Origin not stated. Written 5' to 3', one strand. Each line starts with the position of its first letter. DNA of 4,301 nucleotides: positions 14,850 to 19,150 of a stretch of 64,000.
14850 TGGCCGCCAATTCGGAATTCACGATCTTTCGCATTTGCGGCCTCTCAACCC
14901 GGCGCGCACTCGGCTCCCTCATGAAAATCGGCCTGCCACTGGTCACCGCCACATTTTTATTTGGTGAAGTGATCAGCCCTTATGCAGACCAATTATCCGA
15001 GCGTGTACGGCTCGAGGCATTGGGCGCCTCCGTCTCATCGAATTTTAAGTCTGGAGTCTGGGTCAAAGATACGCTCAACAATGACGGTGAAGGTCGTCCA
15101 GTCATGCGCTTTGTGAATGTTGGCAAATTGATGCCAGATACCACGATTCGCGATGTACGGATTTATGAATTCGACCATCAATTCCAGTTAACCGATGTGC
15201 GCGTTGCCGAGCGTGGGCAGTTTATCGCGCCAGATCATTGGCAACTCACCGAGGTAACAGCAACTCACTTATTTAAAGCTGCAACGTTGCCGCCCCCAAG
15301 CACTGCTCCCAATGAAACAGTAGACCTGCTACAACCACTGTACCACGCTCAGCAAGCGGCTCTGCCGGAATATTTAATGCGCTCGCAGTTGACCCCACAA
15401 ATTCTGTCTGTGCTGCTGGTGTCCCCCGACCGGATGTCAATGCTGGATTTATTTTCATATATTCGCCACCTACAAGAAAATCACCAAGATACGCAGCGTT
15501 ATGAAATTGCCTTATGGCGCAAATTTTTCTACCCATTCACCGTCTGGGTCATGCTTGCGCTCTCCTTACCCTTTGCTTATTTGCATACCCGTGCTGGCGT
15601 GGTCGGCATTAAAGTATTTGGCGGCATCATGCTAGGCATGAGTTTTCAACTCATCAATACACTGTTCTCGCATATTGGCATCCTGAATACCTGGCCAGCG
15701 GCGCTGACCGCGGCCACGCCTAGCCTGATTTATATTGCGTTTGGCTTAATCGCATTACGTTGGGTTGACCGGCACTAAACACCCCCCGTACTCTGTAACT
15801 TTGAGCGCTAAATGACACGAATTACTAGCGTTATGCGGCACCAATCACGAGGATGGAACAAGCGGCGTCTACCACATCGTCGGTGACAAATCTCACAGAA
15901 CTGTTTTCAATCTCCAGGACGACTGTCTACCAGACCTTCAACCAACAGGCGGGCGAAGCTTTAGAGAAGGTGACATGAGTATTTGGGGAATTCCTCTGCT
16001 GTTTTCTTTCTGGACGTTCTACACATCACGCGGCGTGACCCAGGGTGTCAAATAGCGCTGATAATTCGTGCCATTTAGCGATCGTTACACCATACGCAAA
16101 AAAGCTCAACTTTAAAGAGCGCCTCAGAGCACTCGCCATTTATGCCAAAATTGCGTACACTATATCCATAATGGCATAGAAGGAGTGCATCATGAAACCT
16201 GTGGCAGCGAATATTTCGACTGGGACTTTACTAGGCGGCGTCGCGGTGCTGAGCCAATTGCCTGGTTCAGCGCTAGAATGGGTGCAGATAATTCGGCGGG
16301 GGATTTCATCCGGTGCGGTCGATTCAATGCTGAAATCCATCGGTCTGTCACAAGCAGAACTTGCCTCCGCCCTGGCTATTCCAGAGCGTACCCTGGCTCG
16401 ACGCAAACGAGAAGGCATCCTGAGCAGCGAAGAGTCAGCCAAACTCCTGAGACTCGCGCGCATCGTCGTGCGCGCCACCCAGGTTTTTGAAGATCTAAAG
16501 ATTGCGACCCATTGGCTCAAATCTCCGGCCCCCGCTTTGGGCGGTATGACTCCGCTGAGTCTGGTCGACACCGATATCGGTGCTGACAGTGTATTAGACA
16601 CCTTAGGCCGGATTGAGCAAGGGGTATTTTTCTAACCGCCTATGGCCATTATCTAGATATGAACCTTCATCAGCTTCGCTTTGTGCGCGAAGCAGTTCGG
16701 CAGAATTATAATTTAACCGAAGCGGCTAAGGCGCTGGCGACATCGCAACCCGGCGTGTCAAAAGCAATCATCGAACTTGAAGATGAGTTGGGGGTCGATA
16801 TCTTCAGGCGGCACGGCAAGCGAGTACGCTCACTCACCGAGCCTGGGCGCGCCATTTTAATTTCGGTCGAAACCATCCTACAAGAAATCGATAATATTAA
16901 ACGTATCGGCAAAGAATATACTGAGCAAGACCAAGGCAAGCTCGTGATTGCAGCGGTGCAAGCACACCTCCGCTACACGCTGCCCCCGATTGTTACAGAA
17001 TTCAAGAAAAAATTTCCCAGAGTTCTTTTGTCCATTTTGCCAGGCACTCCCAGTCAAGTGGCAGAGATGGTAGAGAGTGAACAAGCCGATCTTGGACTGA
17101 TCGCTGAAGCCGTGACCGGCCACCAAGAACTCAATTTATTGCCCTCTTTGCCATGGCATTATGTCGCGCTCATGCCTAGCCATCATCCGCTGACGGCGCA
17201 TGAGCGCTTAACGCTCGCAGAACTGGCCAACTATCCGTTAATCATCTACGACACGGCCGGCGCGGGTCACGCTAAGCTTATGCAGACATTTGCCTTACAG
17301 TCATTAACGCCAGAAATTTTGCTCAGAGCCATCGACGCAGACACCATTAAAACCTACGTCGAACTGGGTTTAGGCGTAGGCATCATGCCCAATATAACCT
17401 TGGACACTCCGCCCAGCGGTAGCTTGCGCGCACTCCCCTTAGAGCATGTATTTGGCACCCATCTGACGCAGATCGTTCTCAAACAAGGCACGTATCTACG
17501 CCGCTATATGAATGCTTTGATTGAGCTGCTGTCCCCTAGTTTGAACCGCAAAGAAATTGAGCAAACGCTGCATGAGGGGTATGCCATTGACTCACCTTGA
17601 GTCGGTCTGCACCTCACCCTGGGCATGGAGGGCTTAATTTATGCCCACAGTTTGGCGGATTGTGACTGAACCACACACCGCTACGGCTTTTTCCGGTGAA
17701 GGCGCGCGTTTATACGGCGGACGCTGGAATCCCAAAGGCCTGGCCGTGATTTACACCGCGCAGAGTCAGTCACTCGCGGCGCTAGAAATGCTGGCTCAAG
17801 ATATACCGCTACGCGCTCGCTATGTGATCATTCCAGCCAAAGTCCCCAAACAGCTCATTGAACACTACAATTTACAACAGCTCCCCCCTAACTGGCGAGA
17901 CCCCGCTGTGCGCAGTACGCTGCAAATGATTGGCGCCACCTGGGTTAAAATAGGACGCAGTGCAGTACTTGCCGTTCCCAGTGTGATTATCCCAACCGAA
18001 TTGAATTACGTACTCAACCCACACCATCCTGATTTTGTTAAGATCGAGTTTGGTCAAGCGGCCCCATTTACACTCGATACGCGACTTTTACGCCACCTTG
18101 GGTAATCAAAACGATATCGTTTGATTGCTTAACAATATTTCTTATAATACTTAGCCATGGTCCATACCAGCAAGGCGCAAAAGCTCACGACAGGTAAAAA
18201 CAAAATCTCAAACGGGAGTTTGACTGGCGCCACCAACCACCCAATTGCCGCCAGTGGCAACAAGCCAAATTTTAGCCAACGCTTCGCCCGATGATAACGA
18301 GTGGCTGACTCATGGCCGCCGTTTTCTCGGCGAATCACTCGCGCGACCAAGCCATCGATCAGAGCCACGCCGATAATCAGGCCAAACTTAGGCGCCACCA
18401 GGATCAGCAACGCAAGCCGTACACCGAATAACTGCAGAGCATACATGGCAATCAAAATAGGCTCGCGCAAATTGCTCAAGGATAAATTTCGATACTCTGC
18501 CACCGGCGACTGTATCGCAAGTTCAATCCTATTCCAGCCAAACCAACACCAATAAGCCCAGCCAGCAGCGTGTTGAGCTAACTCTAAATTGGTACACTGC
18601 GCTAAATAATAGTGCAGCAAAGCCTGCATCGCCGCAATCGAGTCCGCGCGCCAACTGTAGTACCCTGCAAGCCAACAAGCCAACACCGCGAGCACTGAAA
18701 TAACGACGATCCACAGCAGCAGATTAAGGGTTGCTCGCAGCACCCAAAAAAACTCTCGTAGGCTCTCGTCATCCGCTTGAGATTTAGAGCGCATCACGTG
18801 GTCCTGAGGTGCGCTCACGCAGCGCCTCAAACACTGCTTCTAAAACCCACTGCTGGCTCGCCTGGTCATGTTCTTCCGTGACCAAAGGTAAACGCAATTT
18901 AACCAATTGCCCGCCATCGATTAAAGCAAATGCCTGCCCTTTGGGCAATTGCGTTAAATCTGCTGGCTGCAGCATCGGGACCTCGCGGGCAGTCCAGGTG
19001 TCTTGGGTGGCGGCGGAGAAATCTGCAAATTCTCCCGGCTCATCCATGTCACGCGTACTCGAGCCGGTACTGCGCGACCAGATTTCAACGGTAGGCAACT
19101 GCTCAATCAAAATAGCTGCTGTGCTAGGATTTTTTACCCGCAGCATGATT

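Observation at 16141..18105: A core regulator sandwiched inside a toxin-antitoxin pair: xre - cysB - RES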

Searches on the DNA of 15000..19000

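Call 61: search_rna_families(source=window, start=15000, end=19000, threshold=evalue, max_evalue=0.1)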
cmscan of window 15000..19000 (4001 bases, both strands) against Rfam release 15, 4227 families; matches with E-value up to 0.1: 0.
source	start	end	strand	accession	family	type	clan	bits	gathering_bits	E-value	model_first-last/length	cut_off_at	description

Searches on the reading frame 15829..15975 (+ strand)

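Call 47: search_protein_families(library=pfam, proteins=[window:15829-15975:+], max_evalue=0.05)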
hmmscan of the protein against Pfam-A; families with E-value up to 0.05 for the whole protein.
seq(49 aa): 1 family
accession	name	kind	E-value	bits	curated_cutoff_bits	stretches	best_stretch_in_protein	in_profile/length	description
PF02796.21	HTH_7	-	0.0027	18.2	23.8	1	18-39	23-44/45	Helix-turn-helix domain of resolvase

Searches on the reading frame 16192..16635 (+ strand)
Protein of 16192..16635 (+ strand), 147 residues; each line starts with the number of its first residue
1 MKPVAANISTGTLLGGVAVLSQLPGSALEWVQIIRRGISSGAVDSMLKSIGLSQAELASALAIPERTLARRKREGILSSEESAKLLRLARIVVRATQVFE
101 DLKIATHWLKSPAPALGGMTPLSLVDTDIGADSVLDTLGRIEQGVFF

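Call 4: search_protein_families(library=ncbifam, proteins=[window:16192-16635:+], max_evalue=0.01)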
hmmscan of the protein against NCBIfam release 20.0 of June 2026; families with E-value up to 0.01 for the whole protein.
window:16192-16635:+ (147 aa): 2 families
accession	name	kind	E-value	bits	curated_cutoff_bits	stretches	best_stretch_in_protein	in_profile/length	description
NF049845.1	Xre_ParS_antitoxin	subfamily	7.3e-35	119.4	90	1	37-146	1-111/112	type II RES/Xre toxin-antitoxin system antitoxin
TIGR02293.1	TAS_TIGR02293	hypoth_equivalog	9.9e-31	106.2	57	1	26-146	11-132/133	putative toxin-antitoxin system antitoxin component, TIGR02293 family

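Call 5: search_protein_families(library=pfam, proteins=[window:16192-16635:+], max_evalue=0.01)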
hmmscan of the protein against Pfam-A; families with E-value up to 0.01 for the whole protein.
window:16192-16635:+ (147 aa): 2 families
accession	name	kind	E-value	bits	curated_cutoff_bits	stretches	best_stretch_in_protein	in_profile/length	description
PF20432.4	Xre-like-HTH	-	1e-15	58.2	25.8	1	29-90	1-63/63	Antitoxin Xre-like helix-turn-helix domain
PF09722.15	Xre_MbcA_ParS_C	-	2.4e-15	56.7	24.5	1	95-144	2-51/51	Antitoxin Xre/MbcA/ParS C-terminal toxin-binding domain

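Call 26: search_solved_structures(query=window:16192-16632:+, max_evalue=0.01, show_alignments=2)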
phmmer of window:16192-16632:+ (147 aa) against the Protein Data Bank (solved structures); distinct sequences matched with E-value up to 0.01: 4.
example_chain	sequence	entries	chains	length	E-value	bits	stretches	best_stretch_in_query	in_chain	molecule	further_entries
8gug_B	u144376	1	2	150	5.1e-15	58.9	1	34-146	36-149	DUF2384 domain-containing protein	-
6gw6_B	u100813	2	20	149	1.3e-07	34.9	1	62-144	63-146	Xre antitoxin | XRE anti-toxin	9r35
6d0h_B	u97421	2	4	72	1.5e-05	28.2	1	97-146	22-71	ParS: COG5642 (DUF2384) antitoxin | ParS: COG5642 (DUF2384) antitoxin fragment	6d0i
8qnl_A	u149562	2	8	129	0.0022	21.2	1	40-141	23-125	Antitoxin Xre/MbcA/ParS-like toxin-binding domain-containing protein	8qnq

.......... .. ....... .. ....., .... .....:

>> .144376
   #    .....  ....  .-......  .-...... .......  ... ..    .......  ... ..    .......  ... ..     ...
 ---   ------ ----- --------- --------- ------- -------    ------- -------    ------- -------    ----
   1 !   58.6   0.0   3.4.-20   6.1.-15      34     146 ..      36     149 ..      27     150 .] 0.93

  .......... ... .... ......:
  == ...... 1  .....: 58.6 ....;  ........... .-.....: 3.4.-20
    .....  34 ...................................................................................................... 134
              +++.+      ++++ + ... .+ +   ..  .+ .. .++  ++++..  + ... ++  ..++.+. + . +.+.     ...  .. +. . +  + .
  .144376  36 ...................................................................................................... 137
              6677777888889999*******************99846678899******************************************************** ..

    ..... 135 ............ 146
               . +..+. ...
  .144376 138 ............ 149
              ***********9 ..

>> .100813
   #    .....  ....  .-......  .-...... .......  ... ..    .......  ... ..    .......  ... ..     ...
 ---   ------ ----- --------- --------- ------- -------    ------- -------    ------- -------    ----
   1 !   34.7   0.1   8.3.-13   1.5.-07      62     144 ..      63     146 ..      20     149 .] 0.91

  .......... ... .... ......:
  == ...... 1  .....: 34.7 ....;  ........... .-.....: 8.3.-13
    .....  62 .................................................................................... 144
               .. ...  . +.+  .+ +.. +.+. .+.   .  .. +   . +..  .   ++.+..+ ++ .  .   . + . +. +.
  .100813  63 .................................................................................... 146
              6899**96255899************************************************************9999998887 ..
